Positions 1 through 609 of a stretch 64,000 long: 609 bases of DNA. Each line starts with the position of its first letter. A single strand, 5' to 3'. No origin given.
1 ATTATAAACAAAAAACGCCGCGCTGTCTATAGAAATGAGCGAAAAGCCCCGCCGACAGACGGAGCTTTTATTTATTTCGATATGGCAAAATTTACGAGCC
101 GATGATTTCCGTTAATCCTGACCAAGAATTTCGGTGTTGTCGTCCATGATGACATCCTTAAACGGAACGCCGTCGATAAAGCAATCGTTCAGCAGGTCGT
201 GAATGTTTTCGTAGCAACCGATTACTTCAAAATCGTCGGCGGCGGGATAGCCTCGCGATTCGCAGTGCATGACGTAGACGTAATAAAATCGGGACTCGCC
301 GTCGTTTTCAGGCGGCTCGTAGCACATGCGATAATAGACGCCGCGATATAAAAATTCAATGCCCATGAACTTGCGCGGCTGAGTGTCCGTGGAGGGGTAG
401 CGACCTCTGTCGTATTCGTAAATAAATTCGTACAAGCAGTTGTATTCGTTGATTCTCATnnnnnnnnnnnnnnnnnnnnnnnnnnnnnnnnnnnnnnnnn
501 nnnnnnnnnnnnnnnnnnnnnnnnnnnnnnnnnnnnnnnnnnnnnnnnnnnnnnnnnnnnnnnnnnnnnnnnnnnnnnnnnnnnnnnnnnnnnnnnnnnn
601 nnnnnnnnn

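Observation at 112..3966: Two divergent DUF4417-led three-gene cassettes: a conserved lead gene, then a variable toxin-like gene, then an immunity-like gene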

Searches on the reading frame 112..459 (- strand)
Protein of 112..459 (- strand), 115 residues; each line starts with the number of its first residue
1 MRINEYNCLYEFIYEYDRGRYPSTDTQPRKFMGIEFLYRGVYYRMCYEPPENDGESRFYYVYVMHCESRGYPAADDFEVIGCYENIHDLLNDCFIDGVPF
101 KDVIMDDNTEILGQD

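Call 4: search_protein_families(library=pfam, max_evalue=1, proteins=[window:112-459:-])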
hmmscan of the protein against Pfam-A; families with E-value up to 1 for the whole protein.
window:112-459:- (115 aa): 0 families

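Call 14: find_encoding_contigs(protein=window:112-459:-, flank=10000, max_places=6)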
Protein window:112-459:- (115 aa): no gene with exactly this product is on record in the collection.

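Call 42: search_protein_families(library=padloc, max_evalue=0.1, proteins=[window:112-459:-])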
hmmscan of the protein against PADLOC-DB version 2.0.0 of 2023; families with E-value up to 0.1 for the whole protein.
window:112-459:- (115 aa): 0 families

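Call 43: search_protein_families(library=phrogs, max_evalue=0.01, proteins=[window:112-459:-])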
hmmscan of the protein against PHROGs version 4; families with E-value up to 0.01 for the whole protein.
window:112-459:- (115 aa): 0 families
